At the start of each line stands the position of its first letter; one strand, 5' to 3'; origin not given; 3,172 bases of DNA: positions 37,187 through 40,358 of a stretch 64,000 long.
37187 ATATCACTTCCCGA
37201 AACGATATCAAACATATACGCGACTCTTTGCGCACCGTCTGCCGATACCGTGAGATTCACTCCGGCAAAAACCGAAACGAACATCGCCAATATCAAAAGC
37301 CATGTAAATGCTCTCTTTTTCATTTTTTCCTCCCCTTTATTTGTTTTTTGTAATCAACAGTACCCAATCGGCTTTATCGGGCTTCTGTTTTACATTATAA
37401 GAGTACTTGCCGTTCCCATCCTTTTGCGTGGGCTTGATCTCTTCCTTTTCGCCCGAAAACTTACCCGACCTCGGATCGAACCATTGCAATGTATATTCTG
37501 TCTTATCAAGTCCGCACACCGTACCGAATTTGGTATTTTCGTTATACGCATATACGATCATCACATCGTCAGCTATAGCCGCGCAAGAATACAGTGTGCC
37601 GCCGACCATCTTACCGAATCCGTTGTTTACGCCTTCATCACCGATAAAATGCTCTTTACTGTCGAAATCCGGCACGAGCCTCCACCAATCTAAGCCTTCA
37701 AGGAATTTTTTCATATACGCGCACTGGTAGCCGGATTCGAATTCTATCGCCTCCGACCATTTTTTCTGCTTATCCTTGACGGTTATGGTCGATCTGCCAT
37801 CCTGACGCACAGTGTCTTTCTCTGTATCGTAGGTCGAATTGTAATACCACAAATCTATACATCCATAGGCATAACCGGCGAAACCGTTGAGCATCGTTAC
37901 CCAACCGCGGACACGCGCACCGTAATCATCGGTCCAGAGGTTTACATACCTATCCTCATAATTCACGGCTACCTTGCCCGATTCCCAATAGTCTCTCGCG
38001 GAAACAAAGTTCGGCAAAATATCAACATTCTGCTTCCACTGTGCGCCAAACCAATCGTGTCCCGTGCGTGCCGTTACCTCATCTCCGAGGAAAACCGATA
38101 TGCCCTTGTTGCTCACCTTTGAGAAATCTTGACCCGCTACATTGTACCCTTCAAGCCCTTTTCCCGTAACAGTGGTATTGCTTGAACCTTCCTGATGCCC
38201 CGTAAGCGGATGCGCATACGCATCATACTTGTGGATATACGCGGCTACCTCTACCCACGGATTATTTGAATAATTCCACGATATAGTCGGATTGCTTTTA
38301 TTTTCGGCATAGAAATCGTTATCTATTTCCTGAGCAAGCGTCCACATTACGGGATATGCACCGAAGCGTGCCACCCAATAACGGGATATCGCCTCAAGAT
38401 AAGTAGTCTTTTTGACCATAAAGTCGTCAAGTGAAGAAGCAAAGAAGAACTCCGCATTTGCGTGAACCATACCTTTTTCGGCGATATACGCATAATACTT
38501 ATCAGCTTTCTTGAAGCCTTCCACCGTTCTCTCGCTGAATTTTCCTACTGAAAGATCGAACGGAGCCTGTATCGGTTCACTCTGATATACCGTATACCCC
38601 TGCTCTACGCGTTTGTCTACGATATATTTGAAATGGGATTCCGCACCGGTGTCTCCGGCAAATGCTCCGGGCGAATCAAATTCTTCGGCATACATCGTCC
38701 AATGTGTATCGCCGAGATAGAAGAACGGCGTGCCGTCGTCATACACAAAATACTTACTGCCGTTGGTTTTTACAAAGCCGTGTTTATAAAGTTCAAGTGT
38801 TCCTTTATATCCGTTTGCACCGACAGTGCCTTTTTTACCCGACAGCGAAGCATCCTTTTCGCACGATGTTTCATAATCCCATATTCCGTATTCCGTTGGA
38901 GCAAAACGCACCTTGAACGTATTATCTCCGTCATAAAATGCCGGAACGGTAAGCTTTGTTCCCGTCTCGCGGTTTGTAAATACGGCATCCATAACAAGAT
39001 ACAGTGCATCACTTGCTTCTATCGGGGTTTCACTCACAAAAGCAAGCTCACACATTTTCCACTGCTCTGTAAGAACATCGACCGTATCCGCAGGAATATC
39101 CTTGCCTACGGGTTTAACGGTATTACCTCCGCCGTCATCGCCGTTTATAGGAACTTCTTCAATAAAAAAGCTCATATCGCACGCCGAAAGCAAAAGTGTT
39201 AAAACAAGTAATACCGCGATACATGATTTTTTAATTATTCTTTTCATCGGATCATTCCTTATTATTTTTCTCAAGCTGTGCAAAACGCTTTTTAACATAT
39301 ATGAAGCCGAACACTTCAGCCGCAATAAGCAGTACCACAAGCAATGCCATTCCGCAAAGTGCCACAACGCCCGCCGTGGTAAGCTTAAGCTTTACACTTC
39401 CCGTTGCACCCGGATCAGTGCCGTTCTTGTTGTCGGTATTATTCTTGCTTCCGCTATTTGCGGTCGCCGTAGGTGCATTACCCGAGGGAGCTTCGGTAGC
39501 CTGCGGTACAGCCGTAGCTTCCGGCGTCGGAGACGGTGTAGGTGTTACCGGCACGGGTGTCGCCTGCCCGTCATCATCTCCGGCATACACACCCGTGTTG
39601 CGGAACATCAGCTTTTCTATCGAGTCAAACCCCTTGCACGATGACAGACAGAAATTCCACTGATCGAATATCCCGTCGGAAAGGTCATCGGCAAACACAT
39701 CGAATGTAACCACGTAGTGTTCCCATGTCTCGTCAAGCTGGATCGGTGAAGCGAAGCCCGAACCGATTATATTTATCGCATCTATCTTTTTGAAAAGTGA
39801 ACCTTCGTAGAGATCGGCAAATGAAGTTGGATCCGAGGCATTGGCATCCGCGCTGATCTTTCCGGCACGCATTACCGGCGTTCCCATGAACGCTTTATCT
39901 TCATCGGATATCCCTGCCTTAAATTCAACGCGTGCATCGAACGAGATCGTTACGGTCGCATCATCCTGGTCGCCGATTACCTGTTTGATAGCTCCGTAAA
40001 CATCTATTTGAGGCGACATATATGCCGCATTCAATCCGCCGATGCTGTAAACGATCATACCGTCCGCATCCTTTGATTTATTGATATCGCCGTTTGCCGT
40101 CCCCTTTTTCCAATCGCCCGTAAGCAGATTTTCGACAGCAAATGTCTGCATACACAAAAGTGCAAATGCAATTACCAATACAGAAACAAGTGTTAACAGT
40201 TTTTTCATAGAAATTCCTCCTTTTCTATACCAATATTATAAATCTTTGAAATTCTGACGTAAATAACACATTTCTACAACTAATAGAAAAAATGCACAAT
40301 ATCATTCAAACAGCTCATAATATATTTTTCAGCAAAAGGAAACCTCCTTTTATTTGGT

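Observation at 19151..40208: Glycan-type locus built around four DUF5060/DUF4038 (GH140-like) paralogues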

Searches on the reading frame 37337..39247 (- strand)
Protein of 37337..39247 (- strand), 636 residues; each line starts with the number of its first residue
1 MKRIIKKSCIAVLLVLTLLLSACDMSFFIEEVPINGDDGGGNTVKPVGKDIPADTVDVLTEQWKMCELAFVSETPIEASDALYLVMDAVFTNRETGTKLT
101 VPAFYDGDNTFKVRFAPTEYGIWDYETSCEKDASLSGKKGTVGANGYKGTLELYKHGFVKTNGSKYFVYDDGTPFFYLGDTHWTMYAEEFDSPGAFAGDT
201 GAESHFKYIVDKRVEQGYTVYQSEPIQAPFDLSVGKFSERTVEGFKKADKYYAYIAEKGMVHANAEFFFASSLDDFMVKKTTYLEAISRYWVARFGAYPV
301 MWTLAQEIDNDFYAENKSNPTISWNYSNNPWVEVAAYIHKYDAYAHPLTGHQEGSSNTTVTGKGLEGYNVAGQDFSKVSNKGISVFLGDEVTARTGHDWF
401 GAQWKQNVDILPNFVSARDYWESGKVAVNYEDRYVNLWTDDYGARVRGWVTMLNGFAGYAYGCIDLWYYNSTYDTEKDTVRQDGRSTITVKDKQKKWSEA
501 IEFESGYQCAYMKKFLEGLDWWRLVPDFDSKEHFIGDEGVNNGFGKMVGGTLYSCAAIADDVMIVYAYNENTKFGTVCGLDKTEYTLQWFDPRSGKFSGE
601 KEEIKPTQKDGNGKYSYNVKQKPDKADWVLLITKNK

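Call 3: search_protein_families(library=pfam, proteins=[window:37337-39247:-], max_evalue=0.01)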
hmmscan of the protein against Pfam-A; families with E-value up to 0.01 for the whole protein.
window:37337-39247:- (636 aa): 3 families
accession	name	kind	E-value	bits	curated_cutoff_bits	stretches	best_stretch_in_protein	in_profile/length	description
PF13204.13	Apiosidase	-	2.5e-30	106.6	26.5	1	163-522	3-319/320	Apiosidase-like, catalytic domain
PF16586.11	DUF5060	-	6.5e-15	55.6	27.2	1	61-129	3-69/70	Domain of unknown function (DUF5060)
PF12904.13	Collagen_bind_2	-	5.5e-07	29.8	22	1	556-632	20-91/92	Putative collagen-binding domain of a collagenase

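Call 28: search_protein_families(library=ncbifam, proteins=[window:37337-39247:-], max_evalue=0.01)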
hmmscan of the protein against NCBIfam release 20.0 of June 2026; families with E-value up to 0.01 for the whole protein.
window:37337-39247:- (636 aa): 0 families

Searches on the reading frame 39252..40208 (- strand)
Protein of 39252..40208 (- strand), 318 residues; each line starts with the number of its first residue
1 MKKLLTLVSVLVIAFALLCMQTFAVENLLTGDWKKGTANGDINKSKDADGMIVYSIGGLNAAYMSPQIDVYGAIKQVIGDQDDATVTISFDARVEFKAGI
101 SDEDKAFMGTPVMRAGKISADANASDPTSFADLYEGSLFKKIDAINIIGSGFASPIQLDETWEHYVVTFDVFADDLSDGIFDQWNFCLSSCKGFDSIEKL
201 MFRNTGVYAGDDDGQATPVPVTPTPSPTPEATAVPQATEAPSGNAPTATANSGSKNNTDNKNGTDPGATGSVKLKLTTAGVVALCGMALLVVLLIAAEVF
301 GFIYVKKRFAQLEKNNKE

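Call 3: search_protein_families(library=pfam, proteins=[window:39252-40208:-], max_evalue=0.01)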
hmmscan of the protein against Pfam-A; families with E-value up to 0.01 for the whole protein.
window:39252-40208:- (318 aa): 0 families

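Call 28: search_protein_families(library=ncbifam, proteins=[window:39252-40208:-], max_evalue=0.01)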
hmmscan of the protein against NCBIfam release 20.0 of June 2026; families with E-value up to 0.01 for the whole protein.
window:39252-40208:- (318 aa): 0 families

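Call 53: predict_structure(alignment_id=A4)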
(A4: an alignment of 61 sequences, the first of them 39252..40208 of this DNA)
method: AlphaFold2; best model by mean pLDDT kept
length: 318 residues; sequences in the alignment: 61
mean_pLDDT: 82.9   pTM: 0.67
mean pLDDT of the five models: 82.9, 82.6, 81.3, 81.0, 80.9
residues with pLDDT >= 90: 183; 70-90: 65; 50-70: 40; < 50: 30
segments of 3 or more residues with pLDDT < 50: 250-278
pLDDT, mean of each block of 10 residues (from residue 1): 88 85 81 95 95 96 97 97 96 98 96 96 91 94 93 95 95 93 97 97 95 61 63 75 57 41 37 40 64 79 85 83
secondary structure, 60 per line:
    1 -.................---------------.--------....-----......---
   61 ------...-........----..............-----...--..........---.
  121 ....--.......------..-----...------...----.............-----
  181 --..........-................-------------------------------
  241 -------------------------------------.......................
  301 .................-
elements in order: H2-18 E43-46 E52-57 E67-69 H71-78 E83-96 E107-116 H120-124 H127-133 E147-149 E156-158 E163-172 E183-192 E197-209 H278-317

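Call 58: fold_search(model_id=the predicted structure, library=pdb)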
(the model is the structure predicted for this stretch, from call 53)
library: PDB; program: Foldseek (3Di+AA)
matches with E <= 10: 749; with E <= 0.001: 7
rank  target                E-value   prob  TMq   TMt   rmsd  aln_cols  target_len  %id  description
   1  4xup_C                9.3e-05  1.00  0.33  0.60   5.8       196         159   11  Structure of the N-terminal CBM22-1-CBM22-2 tandem domain from Paenibacillus barcinonensis Xyn10C (released 2015-06-03)
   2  2y64_A                2.7e-04  1.00  0.28  0.46   8.6       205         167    9  Xylopentaose binding mutated (X-2 L110F) CBM4-2 Carbohydrate Binding Module from a Thermostable Rhodothermus marinus X (released 2012-03-07)
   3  2y6j                  3.3e-04  1.00  0.30  0.50   8.4       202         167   10  X-2 engineered mutated CBM4-2 Carbohydrate Binding Module from a Thermostable Rhodothermus marinus Xylanase (released 2012-03-07)
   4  6zps_AAA              4.4e-04  1.00  0.31  0.17   6.2       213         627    8  Structure of Unliganded MgGH51 a-L-Arabinofuranosidase Crystal Type 3 Collected at 2.75 A (released 2020-11-11)
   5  6j03                  7.2e-04  0.99  0.25  0.36  12.1       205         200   13  Crystal structure of a cyclase mutant in apo form (released 2019-12-25)
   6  4bj0_A                7.6e-04  1.00  0.30  0.51   8.3       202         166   10  Xyloglucan binding module (CBM4-2 X2-L110F) in complex with branched xyloses (released 2014-04-23)
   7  2e31_A                8.9e-04  1.00  0.30  0.36   6.6       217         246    9  Structural basis for selection of glycosylated substrate by SCFFbs1 ubiquitin ligase (released 2007-03-20)
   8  3jxs_A                1.1e-03  1.00  0.29  0.51   8.2       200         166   12  Crystal structure of XG34, an evolved xyloglucan binding CBM (released 2009-10-27)
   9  1gu3_A                1.2e-03  1.00  0.31  0.61   4.6       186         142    9  CBM4 structure and function (released 2002-09-26)
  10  2y6k_A                1.2e-03  1.00  0.27  0.46   8.9       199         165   10  Xylotetraose bound to X-2 engineered mutated CBM4-2 Carbohydrate Binding Module from a Thermostable Rhodothermus marin (released 2012-03-07)
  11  8a28_A                1.7e-03  1.00  0.26  0.23   6.6       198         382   11  Structure of the astacin zymogen of LAST-MAM from Limulus polyphemus (released 2022-10-19)
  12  9jsm_A                1.8e-03  1.00  0.29  0.21   5.5       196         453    7  Clostridium perfringens iota toxin pore Ib in prepore VI state (released 2025-05-14)
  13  6al6_B                2.0e-03  0.99  0.29  0.42   9.0       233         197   12  Crystal structure HpiC1 in P42 space group (released 2018-03-07)
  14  1umi_A                2.4e-03  0.99  0.27  0.41   7.1       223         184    8  Structural basis of sugar-recognizing ubiquitin ligase (released 2004-04-06)
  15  2rj2                  3.0e-03  1.00  0.31  0.47   6.3       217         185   10  Crystal Structure of the Sugar Recognizing SCF Ubiquitin Ligase at 1.7 Resolution (released 2008-10-14)
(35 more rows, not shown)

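Call 103: find_related_loci(query=window:39252-40208:-, collection=genome_contigs, flank=8000)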
Query window:39252-40208:- (318 aa) in genome_contigs; peptide patterns used: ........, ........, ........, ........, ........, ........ (x = any residue, [..] = any of these).
142 stretches matched a pattern; 1 encode a relative of the query (tblastn E <= 1e-3); 1 distinct loci.
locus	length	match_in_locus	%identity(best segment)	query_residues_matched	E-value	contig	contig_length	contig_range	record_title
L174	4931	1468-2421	97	1-318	0e+0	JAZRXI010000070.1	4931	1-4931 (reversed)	MAG: Clostridia bacterium isolate T1900044951_TA20190004.MAGScoT_cleanbin_000006 SGB_3657_k141_1478144, whole genome sho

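Call 106: search_protein_families(library=pfam, proteins=[L174:249-908:+], max_evalue=0.01)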
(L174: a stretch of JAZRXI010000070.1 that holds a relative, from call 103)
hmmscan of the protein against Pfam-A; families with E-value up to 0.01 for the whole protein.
L174:249-908:+ (219 aa): 0 families
